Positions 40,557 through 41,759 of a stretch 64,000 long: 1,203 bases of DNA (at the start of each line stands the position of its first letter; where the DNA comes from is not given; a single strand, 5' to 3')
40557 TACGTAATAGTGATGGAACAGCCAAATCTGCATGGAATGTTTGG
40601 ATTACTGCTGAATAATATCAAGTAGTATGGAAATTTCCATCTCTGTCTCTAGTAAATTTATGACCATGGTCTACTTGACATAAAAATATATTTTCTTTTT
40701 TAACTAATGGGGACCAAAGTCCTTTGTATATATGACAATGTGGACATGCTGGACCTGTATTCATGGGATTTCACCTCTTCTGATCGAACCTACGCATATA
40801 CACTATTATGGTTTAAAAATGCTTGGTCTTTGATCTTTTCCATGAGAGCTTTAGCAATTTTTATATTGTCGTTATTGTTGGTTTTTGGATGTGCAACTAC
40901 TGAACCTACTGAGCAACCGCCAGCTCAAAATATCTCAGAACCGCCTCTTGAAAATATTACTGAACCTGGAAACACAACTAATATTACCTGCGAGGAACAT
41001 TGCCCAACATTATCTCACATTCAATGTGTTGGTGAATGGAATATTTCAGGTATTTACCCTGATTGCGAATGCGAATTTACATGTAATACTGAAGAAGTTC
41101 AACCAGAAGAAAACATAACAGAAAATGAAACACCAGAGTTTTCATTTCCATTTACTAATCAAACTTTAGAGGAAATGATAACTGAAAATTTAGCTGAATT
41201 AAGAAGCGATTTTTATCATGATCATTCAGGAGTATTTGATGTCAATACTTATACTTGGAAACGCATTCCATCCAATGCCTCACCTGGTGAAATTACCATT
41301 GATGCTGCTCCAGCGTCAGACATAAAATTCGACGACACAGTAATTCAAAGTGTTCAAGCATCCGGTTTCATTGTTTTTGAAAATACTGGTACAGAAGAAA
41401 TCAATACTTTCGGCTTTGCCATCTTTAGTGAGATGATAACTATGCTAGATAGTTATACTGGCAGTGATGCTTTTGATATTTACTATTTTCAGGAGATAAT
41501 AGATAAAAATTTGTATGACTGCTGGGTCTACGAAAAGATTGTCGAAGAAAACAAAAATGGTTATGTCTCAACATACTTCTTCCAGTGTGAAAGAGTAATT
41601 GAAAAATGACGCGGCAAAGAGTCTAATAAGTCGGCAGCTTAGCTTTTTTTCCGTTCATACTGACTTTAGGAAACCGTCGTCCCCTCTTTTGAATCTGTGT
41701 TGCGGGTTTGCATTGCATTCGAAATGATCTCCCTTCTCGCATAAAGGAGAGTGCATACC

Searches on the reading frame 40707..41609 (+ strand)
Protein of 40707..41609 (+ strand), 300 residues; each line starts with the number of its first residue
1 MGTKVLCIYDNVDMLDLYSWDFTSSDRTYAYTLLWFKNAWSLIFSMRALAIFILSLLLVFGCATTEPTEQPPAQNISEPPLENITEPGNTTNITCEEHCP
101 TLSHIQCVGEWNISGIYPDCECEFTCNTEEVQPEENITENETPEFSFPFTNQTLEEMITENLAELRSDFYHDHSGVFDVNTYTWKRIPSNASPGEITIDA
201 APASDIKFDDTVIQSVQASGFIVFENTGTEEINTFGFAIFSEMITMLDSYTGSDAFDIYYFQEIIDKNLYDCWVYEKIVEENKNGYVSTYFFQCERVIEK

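Call 31: search_protein_families(library=pfam, proteins=[window:40707-41606:+], max_evalue=0.001)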
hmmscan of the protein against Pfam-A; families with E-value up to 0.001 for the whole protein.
window:40707-41606:+ (300 aa): 0 families

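Call 44: find_encoding_contigs(protein=window:40707-41609:+, flank=10000, max_places=10)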
Protein window:40707-41609:+ (300 aa): 1 contig read that carries it; 1 place shown.
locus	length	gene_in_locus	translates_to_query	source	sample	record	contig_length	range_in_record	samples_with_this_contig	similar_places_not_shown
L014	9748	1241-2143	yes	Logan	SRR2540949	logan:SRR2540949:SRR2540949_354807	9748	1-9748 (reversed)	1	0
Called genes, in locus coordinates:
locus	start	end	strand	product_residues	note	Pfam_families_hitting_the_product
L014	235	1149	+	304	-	-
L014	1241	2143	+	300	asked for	-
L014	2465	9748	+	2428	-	?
